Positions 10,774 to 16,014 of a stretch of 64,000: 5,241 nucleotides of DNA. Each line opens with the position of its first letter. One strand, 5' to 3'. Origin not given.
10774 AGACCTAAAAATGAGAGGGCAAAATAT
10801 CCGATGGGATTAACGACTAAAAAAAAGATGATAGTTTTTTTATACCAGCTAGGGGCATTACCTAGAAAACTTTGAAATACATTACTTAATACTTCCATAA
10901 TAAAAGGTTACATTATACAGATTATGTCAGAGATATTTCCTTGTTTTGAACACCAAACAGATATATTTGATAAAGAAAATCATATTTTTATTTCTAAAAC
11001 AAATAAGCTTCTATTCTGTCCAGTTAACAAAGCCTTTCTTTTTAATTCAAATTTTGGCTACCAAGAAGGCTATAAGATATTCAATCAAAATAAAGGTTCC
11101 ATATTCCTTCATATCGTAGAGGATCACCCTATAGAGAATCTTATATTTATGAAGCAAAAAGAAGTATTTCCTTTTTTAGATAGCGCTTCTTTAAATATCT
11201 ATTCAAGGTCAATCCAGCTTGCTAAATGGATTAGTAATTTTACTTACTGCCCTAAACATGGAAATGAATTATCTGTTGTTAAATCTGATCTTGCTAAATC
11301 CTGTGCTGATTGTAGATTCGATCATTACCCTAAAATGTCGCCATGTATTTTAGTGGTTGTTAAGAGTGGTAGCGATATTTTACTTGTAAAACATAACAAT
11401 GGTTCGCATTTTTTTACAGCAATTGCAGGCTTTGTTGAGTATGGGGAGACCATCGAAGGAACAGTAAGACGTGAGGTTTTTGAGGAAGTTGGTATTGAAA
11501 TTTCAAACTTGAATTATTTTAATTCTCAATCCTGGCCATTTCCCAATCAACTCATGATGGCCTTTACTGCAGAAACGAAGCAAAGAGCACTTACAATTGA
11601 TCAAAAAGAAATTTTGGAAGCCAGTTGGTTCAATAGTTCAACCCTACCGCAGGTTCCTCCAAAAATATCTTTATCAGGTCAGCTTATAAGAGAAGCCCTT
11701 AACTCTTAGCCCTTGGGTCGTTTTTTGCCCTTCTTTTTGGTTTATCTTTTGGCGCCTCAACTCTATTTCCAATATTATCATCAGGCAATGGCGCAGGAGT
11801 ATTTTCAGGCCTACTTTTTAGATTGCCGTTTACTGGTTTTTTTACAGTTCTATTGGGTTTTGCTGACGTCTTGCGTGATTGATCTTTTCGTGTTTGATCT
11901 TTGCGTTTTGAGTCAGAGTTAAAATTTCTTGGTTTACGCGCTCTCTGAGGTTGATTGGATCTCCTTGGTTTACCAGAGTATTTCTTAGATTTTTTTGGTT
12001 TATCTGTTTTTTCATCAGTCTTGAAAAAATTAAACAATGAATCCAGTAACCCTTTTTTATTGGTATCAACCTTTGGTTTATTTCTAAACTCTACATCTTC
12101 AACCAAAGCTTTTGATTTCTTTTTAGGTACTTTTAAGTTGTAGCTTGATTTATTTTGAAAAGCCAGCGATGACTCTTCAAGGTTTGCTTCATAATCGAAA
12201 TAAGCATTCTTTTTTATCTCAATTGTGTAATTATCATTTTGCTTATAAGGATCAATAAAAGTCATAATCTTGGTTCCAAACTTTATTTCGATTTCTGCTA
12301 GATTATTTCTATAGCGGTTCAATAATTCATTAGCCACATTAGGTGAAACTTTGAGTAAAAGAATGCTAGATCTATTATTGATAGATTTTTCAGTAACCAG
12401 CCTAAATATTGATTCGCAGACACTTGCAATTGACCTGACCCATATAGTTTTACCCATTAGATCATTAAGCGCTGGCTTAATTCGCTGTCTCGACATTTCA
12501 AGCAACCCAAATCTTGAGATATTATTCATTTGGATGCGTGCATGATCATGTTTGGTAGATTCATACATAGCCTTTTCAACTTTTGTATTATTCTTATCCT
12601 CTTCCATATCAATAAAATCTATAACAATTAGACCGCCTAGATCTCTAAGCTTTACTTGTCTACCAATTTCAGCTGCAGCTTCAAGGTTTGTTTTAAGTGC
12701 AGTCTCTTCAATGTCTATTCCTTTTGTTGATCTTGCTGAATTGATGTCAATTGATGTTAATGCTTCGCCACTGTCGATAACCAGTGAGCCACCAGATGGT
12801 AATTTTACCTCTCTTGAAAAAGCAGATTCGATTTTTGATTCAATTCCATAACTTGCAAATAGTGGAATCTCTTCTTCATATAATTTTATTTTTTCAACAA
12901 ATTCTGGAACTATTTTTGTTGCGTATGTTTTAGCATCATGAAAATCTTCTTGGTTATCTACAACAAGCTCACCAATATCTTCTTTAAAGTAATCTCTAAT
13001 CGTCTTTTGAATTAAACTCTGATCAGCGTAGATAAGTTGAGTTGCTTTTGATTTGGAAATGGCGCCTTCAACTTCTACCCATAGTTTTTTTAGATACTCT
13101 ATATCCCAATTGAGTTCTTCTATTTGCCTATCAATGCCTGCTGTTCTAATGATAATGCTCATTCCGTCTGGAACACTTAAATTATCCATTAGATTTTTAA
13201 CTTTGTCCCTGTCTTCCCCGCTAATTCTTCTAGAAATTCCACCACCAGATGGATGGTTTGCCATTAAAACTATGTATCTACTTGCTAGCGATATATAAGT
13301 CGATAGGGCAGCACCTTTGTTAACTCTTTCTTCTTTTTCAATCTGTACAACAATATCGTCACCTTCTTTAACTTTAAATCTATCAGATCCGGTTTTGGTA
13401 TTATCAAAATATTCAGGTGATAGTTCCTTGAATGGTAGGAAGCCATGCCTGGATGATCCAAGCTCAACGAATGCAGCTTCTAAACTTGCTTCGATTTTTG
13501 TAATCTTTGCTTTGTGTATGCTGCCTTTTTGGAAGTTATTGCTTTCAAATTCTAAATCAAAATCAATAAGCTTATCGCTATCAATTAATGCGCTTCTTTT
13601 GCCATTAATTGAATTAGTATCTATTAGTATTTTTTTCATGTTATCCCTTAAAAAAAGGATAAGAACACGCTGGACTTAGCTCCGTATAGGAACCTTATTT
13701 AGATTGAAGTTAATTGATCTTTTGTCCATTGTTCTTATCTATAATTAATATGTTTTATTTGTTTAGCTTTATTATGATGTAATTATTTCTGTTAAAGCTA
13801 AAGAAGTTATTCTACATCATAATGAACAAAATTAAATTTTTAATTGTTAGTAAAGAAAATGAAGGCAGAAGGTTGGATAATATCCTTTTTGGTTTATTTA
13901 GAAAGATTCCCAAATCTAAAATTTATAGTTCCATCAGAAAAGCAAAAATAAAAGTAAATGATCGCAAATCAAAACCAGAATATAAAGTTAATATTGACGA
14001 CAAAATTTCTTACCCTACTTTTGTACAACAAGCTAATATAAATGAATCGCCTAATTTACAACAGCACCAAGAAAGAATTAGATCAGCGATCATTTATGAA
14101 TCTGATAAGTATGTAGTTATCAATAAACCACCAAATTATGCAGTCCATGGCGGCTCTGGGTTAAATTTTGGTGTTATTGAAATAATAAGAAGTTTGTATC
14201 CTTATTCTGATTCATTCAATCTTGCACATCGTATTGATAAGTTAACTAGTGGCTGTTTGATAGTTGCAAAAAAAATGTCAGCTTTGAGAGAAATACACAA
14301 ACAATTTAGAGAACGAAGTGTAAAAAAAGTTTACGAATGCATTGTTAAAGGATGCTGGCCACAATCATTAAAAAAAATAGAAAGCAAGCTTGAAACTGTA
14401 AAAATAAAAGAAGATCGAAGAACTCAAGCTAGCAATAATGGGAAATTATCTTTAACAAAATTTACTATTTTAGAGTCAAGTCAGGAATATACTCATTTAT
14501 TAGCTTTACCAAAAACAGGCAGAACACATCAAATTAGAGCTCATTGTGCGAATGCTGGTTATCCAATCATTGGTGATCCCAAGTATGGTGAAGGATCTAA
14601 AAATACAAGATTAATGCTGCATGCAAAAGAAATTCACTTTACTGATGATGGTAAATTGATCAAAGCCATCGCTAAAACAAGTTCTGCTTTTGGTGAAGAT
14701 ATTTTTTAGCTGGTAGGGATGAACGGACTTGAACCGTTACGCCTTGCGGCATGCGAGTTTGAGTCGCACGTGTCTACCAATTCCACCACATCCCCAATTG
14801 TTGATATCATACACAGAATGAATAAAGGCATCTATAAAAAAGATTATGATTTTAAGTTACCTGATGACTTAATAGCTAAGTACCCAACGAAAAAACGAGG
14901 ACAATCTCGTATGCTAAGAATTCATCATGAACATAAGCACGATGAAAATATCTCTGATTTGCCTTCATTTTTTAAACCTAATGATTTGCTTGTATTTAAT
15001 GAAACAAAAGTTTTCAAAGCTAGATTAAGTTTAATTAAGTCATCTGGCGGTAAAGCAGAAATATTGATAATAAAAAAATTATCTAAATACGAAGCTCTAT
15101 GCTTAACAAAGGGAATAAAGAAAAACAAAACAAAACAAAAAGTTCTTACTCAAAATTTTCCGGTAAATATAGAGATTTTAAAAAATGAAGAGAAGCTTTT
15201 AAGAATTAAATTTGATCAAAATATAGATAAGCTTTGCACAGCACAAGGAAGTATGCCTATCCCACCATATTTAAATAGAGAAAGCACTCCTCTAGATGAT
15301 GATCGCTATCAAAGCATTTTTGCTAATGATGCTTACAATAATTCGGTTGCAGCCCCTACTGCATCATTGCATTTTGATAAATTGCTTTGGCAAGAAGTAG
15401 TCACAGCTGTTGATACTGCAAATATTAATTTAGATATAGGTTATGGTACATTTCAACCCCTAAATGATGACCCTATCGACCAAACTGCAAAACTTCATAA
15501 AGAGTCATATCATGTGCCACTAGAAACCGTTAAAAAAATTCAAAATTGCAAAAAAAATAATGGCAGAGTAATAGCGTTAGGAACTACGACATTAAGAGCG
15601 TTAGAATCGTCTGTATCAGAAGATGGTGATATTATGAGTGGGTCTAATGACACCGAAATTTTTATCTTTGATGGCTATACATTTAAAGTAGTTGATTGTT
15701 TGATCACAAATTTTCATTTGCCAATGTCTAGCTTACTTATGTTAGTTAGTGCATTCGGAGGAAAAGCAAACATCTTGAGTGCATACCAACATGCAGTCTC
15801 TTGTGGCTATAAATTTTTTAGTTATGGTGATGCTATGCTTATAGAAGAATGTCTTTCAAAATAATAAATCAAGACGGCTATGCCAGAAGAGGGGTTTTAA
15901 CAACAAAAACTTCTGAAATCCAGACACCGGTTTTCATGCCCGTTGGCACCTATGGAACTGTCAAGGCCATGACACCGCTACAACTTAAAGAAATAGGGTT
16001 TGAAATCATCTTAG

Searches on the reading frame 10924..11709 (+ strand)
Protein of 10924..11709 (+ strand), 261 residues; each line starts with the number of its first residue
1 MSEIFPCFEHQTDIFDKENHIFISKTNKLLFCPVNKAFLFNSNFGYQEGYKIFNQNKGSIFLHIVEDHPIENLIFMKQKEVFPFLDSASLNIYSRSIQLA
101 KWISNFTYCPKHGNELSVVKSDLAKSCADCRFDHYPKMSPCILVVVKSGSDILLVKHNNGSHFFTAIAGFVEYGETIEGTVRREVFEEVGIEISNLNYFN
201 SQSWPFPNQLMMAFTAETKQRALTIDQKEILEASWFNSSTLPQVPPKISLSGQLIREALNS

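Call 53: search_protein_families(library=pfam, proteins=[window:10924-11709:+], max_evalue=0.0001)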
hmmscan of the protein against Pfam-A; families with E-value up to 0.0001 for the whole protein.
window:10924-11709:+ (261 aa): 1 family
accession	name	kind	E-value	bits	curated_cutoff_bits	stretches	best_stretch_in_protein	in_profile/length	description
PF00293.34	NUDIX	-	1.2e-15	58.1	21.1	1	143-243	7-119/134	NUDIX domain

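Call 54: search_protein_families(library=ncbifam, proteins=[window:10924-11709:+], max_evalue=0.00001)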
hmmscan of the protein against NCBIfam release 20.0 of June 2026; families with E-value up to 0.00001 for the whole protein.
window:10924-11709:+ (261 aa): 5 families
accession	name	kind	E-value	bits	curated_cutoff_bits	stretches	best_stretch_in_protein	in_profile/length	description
NF001299.0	PRK00241.1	equivalog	1.3e-60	205.1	158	1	63-259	60-256/263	NAD(+) diphosphatase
NF006961.0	PRK09438.1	equivalog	3.6e-08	33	103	1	136-195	5-65/151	dihydroneopterin triphosphate diphosphatase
TIGR00586.1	mutt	equivalog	5e-07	29.8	97.9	1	149-215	16-85/129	8-oxo-dGTP diphosphatase MutT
TIGR02705.1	nudix_YtkD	equivalog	6.3e-06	25.8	154.4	0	141-200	26-83/156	RNA deprotection pyrophosphohydrolase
NF008044.0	PRK10776.1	equivalog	8.1e-06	25.7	148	0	152-211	18-80/130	8-oxo-dGTP diphosphatase MutT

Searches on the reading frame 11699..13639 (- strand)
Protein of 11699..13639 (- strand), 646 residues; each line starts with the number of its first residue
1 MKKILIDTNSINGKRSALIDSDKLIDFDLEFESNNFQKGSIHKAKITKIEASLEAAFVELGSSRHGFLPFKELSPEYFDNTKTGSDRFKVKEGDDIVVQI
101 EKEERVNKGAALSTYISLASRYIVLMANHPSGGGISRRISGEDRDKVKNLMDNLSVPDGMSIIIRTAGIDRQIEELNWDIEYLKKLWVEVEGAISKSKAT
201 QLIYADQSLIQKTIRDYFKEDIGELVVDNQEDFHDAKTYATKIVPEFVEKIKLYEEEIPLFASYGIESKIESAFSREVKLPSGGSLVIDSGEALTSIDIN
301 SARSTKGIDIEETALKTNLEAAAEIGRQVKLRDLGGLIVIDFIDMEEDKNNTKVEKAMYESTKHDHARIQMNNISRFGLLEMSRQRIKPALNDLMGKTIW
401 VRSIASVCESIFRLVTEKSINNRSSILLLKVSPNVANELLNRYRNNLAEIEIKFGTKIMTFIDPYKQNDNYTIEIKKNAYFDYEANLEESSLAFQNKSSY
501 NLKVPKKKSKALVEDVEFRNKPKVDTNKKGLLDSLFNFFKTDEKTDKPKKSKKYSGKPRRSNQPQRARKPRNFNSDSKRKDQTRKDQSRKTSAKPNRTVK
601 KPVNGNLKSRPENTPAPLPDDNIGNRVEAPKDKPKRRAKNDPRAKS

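Call 53: search_protein_families(library=pfam, proteins=[window:11699-13639:-], max_evalue=0.0001)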
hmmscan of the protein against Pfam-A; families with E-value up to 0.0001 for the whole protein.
window:11699-13639:- (646 aa): 3 families
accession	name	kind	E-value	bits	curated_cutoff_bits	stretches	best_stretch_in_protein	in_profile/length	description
PF10150.14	RNase_E_G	-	1e-93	314.2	25.5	1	117-386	1-269/270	Ribonuclease E/G family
PF20833.2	RNase_E_G_Thio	-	2.1e-10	41.1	26.8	1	401-474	11-84/86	RNase E/G, Thioredoxin-like domain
PF00575.29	S1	-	5.2e-08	33.6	22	1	36-114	2-73/74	S1 RNA binding domain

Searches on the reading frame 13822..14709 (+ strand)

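Call 53: search_protein_families(library=pfam, proteins=[window:13822-14709:+], max_evalue=0.0001)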
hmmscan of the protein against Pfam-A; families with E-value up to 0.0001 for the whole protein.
window:13822-14709:+ (295 aa): 1 family
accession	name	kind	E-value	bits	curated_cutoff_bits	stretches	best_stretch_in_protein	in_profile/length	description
PF00849.27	PseudoU_synth_2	-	8.8e-30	104.4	26.8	1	96-243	1-151/152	RNA pseudouridylate synthase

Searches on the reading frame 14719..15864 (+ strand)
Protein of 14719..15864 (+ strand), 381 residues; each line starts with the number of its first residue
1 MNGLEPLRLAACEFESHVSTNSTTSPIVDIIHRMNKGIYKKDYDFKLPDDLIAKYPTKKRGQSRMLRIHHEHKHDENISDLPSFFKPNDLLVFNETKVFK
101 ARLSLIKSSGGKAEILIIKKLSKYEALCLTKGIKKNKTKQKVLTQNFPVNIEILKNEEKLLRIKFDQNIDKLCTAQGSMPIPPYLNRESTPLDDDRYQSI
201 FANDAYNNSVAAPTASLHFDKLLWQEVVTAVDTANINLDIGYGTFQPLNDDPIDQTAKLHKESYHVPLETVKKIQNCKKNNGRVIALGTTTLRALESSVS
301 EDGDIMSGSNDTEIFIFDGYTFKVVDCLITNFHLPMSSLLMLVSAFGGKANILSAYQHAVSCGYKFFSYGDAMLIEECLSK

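Call 60: search_protein_families(library=pfam, proteins=[window:14719-15864:+], max_evalue=0.0001)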
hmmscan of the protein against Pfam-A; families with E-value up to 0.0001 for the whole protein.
window:14719-15864:+ (381 aa): 1 family
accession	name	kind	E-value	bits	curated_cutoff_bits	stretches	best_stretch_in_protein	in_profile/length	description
PF02547.20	Queuosine_synth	-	5e-103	345.1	25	1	41-375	2-322/322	Queuosine biosynthesis protein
